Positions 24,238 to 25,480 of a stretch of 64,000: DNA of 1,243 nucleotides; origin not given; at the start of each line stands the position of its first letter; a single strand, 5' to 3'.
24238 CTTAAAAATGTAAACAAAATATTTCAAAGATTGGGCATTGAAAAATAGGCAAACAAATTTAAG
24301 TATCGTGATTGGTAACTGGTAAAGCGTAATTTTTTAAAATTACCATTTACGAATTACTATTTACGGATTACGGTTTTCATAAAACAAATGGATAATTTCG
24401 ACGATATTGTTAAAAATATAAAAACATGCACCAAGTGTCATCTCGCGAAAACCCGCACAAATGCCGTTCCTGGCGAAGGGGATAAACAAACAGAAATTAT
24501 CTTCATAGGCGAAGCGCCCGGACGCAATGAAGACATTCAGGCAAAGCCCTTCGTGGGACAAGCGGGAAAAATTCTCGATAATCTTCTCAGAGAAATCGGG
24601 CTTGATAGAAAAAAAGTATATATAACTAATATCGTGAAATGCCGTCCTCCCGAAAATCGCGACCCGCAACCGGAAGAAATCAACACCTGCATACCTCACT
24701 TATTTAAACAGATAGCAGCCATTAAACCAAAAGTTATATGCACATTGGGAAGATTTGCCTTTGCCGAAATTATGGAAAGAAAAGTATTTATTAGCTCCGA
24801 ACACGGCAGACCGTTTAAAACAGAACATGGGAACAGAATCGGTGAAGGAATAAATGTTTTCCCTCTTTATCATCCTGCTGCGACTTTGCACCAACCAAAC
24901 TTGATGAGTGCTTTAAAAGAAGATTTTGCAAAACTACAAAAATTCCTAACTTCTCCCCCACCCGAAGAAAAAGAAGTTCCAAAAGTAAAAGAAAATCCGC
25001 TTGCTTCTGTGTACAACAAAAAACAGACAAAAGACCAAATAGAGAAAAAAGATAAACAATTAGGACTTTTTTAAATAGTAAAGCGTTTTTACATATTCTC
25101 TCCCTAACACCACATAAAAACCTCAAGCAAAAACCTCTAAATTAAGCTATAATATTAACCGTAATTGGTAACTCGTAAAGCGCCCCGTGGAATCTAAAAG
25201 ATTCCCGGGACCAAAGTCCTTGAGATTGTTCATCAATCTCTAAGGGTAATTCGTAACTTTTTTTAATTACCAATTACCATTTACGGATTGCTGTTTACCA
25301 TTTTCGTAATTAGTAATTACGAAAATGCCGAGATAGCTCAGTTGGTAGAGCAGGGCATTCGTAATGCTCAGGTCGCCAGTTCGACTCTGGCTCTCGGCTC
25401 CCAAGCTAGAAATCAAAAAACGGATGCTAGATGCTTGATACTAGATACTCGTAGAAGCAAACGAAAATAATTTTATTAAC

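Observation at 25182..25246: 65-nt three-hairpin element with compensatory changes, always just 3' of a CDS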

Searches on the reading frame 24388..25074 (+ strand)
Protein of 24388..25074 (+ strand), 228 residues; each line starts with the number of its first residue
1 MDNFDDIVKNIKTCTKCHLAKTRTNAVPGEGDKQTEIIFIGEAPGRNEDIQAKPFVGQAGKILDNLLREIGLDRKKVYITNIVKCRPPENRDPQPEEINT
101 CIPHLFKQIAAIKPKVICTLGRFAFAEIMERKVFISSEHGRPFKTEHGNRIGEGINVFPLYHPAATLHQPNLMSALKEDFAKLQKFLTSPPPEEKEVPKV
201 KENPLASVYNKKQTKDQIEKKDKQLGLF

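Call 12: find_encoding_contigs(protein=window:24388-25074:+, flank=10000, max_places=10)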
Protein window:24388-25074:+ (228 aa): 11 contigs read that carry it; 8 places shown.
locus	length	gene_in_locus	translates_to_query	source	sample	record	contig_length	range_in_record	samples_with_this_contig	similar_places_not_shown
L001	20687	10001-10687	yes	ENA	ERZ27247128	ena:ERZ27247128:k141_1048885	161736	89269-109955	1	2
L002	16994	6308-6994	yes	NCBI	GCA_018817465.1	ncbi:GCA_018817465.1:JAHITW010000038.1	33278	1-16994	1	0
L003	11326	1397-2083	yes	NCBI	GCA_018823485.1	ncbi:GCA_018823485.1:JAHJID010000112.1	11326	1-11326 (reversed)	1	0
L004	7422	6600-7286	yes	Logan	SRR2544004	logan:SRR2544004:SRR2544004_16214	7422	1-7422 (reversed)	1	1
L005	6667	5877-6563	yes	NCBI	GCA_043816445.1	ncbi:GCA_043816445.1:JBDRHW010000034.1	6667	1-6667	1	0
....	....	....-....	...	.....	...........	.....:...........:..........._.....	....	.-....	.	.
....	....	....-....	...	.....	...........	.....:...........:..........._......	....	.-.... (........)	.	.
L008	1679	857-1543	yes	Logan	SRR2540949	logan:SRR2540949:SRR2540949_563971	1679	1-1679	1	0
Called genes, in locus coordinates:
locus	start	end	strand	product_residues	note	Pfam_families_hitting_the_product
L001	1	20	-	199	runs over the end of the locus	PF00475:IGPD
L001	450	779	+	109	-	PF03091:CutA1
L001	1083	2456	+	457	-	PF01554:MatE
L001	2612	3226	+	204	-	PF14512:TM1586_NiRdase (weak), PF00881:Nitroreductase, PF14512:TM1586_NiRdase (weak)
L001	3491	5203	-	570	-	PF01541:GIY-YIG, PF27096:UvrC_M, PF02151:UVR (faint), PF22920:UvrC_RNaseH, PF08459:UvrC_RNaseH_dom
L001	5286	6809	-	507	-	PF03023:MurJ, PF01554:MatE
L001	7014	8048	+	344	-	PF01008:IF-2B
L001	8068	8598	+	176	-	-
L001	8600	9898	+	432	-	PF00206:Lyase_1, PF10397:ADSL_C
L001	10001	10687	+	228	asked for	PF03167:UDG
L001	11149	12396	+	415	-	PF00994:MoCF_biosynth, PF18146:CinA_KH, PF02464:CinA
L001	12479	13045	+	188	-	PF10469:AKAP7_NLS, PF02834:LigT_PEase, PF13563:2_5_RNA_ligase2, PF02834:LigT_PEase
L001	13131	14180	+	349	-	PF00154:RecA_N, PF08423:Rad51, PF06745:ATPase (weak), PF27531:MT3502_N (weak), PF21096:RecA_C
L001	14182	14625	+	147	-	PF01281:Ribosomal_L9_N, PF03948:Ribosomal_L9_C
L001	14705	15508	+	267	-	PF00696:AA_kinase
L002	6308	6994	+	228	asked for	PF03167:UDG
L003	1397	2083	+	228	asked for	PF03167:UDG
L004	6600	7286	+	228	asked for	PF03167:UDG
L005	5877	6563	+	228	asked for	PF03167:UDG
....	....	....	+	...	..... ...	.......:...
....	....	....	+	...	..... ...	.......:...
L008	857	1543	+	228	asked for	PF03167:UDG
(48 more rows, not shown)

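Call 68: find_homologous_proteins(query=window:24388-25074:+, max_evalue=1e-40)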
Query window:24388-25074:+ (228 aa): 6418 proteins with E <= 1e-40 among 8000 candidates; the best 120 are listed.
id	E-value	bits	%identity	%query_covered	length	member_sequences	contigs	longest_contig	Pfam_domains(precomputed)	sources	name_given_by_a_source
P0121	8.1e-139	479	96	99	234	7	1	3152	PF03167.26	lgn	-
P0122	5.9e-115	401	75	100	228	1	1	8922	PF03167.26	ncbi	-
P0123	1.1e-114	400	76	99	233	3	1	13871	PF03167.26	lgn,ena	-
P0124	2.2e-113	395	75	99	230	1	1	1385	PF03167.26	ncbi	-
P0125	5.3e-106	371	73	100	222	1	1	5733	PF03167.26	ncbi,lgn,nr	ncbi:MAG: uracil-DNA glycosylase [Candidatus Ratteibacteria bacterium]|nr:uracil-DNA glycosylase [Ca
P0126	1.7e-103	363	72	99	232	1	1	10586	PF03167.26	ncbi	-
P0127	5.5e-102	358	78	89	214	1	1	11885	PF03167.26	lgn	-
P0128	6.0e-102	358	72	99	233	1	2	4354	PF03167.26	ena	-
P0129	1.0e-101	357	72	100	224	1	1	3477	PF03167.26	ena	-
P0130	2.6e-101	356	69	100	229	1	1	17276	PF03167.26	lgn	-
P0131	2.5e-100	353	77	86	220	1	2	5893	PF03167.26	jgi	jgi:uracil-DNA glycosylase family 4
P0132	6.4e-100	351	76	83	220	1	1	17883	PF03167.26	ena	-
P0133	7.3e-98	345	69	100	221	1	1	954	PF03167.26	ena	-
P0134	1.3e-96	341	67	100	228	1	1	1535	PF03167.26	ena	-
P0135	1.1e-82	295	66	90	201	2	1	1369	PF03167.26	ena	-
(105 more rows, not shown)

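Call 69: find_encoding_contigs(protein=P0123, flank=3000, max_places=2)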
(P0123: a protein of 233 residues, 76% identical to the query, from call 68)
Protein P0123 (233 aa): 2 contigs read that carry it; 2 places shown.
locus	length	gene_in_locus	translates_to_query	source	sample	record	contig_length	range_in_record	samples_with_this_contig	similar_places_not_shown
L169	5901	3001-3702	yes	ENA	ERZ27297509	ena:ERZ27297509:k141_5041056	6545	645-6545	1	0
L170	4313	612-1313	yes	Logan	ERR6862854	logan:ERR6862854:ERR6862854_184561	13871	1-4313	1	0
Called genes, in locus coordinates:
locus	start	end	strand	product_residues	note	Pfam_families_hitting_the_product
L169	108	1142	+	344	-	PF01008:IF-2B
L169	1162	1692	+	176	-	PF07596:SBP_bac_10 (weak)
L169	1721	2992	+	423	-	PF00206:Lyase_1, PF10397:ADSL_C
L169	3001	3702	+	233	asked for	PF03167:UDG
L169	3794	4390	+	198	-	PF13274:SocA_Panacea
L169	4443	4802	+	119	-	-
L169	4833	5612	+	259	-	-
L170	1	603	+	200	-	?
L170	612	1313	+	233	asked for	PF03167:UDG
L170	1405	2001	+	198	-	PF13274:SocA_Panacea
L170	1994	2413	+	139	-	-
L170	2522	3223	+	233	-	-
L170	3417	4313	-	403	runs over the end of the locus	PF21269:TreT_GT1, PF20706:GT4-conflict (weak), PF00534:Glycos_transf_1, PF13692:Glyco_trans_1_4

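Call 70: find_encoding_contigs(protein=P0132, flank=3000, max_places=2)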
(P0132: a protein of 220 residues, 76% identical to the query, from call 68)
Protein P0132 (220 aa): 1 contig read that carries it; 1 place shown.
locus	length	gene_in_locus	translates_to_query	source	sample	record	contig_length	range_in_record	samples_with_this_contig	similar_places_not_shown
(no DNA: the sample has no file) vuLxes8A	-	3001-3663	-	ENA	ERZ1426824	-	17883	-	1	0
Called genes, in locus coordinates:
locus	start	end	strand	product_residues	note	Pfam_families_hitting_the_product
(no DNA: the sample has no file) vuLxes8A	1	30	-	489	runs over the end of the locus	?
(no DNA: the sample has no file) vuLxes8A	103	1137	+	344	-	PF01008:IF-2B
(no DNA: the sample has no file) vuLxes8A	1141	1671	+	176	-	PF07596:SBP_bac_10 (weak)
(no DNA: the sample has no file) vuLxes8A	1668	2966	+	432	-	PF00206:Lyase_1, PF10397:ADSL_C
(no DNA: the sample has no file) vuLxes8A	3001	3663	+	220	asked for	PF03167:UDG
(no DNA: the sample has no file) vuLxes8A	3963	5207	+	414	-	PF00994:MoCF_biosynth, PF18146:CinA_KH, PF02464:CinA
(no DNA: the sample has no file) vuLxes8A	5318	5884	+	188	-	PF10469:AKAP7_NLS, PF02834:LigT_PEase, PF13563:2_5_RNA_ligase2, PF02834:LigT_PEase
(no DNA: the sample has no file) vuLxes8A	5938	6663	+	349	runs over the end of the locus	PF00154:RecA_N, PF08423:Rad51, PF06745:ATPase, PF27531:MT3502_N (weak), PF21096:RecA_C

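Call 71: find_encoding_contigs(protein=P0130, flank=3000, max_places=2)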
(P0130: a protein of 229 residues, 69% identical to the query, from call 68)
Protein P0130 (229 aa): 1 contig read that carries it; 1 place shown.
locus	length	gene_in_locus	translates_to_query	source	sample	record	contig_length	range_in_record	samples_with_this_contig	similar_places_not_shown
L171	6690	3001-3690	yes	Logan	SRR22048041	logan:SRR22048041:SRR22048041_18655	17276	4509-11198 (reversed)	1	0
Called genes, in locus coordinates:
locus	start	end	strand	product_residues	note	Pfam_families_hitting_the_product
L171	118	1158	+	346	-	PF01008:IF-2B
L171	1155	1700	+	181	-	PF07596:SBP_bac_10 (faint)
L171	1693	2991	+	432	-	PF00206:Lyase_1, PF10397:ADSL_C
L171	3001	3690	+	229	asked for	PF03167:UDG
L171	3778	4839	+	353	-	PF03372:Exo_endo_phos (faint)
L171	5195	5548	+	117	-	PF12840:HTH_20, PF01022:HTH_5, PF13412:HTH_24 (weak)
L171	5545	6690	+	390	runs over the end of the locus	PF03773:ArsP_1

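Call 72: find_encoding_contigs(protein=P0121, flank=3000, max_places=2)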
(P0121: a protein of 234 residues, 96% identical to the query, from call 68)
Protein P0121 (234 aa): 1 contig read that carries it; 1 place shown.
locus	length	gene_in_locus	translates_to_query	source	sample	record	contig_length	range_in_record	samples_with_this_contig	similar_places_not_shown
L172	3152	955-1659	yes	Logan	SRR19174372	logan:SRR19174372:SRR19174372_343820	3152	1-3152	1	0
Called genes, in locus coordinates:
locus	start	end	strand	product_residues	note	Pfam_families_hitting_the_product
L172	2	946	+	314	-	?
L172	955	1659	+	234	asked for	PF03167:UDG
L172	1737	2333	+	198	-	PF13274:SocA_Panacea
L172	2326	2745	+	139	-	-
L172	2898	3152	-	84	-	?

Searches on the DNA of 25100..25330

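Call 16: search_rna_families(source=window, start=25100, end=25330, threshold=evalue, max_evalue=10, show_alignments=2)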
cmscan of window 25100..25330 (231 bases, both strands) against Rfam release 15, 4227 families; matches with E-value up to 10: 10.
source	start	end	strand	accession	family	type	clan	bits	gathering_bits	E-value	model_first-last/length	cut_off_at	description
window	25262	25329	-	RF00833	mir-70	Gene; miRNA;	-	20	90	0.14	1-79/79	no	mir-70 microRNA precursor family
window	25296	25330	+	RF04010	mir-3003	Gene; miRNA;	-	19.5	70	0.48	1-76/76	no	mir-3003 microRNA precursor family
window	25201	25276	-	RF02280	TtnuCD3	Gene; snRNA; snoRNA; CD-box;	-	18.1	70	2.6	1-72/72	no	Tetrahymena snoRNA TtnuCD3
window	25221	25327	+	RF02822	Srn266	Gene; sRNA;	-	16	63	2.6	1-112/112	no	Streptococcus RNA 266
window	25224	25305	-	RF01190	snR50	Gene; snRNA; snoRNA; CD-box;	-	15.9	45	5.8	1-89/89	no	Small nucleolar RNA snR50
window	25219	25294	-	RF04335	Plastid-rpl20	Cis-reg;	-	15.2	53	9.8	1-80/80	no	Plastid-rpl20 3UTR RNA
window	25208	25320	+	RF01775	RsaOG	Gene; sRNA;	-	14.7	50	6.3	1-147/147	no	RNA S.aureus Orsay G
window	25133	25154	-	RF03157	L31-Gammaproteobacteria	Cis-reg; leader;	CL00118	11.3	33.2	5.5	1-53/53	no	L31-Gammaproteobacteria ribosomal protein leader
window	25183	25330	-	RF04127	MIR8007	Gene; miRNA;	-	10.9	195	9.6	71-226/226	5'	MIR8007 microRNA precursor family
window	25299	25327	-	RF01822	RsaJ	Gene; sRNA;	-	8.9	100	7.6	254-287/287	no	RNA Staph. aureus A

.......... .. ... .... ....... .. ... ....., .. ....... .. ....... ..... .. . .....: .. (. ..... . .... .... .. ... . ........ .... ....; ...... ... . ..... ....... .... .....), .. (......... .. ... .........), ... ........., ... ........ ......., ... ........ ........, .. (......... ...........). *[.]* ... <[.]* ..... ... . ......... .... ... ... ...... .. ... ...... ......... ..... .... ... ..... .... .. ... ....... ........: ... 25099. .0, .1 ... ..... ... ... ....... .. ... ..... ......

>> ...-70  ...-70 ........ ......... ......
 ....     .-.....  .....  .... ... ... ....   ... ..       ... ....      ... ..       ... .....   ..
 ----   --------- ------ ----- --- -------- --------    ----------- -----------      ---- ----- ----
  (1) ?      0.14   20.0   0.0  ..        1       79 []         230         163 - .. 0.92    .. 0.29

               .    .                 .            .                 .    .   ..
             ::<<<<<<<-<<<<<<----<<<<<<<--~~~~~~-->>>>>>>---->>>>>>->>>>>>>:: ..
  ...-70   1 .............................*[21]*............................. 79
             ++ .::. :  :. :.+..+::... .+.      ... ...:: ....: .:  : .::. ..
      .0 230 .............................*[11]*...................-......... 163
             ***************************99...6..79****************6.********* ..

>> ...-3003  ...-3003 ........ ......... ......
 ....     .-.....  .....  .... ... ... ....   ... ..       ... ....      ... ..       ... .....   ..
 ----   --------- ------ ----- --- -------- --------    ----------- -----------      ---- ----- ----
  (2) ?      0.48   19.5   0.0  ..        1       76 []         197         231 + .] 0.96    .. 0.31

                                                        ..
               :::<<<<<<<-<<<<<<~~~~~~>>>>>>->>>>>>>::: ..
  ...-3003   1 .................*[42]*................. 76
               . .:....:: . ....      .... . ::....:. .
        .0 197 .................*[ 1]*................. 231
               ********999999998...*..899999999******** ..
